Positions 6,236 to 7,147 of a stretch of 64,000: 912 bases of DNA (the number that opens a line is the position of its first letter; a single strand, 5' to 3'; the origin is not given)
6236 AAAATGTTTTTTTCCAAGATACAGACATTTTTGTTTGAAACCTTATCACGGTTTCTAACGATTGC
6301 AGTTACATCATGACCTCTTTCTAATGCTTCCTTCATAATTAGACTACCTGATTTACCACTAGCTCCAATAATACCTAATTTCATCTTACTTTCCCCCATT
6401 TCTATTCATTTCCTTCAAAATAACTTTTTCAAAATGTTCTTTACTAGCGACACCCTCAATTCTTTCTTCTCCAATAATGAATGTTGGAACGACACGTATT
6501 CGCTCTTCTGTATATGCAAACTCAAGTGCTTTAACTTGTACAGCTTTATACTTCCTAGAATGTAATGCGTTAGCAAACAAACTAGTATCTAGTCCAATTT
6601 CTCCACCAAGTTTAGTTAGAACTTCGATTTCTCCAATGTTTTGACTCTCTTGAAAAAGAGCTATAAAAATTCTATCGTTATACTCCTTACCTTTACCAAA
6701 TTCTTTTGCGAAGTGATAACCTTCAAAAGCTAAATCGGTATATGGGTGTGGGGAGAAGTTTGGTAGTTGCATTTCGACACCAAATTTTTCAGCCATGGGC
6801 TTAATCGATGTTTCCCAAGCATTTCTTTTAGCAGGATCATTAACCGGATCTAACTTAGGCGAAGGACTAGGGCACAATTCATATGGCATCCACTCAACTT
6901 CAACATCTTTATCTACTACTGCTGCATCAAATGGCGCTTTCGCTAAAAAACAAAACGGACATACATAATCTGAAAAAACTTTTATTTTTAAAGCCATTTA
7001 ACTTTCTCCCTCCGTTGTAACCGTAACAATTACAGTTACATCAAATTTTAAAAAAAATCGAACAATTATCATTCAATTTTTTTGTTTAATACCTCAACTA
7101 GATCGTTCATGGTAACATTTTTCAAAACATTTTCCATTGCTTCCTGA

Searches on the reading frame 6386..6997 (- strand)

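Call 35: search_protein_families(library=pfam, proteins=[window:6386-6997:-], max_evalue=0.01)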
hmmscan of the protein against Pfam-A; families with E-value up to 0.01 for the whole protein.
window:6386-6997:- (203 aa): 3 families
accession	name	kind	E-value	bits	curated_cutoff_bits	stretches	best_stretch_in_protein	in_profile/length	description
PF01323.26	DSBA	-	2.4e-24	86.6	25.6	1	5-192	2-189/191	DSBA-like thioredoxin domain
PF13462.12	Thioredoxin_4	-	2.6e-07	31.4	23.2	1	90-193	62-163/165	Thioredoxin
PF13743.12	Thioredoxin_5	-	0.0011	19.2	27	1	106-182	95-170/186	Thioredoxin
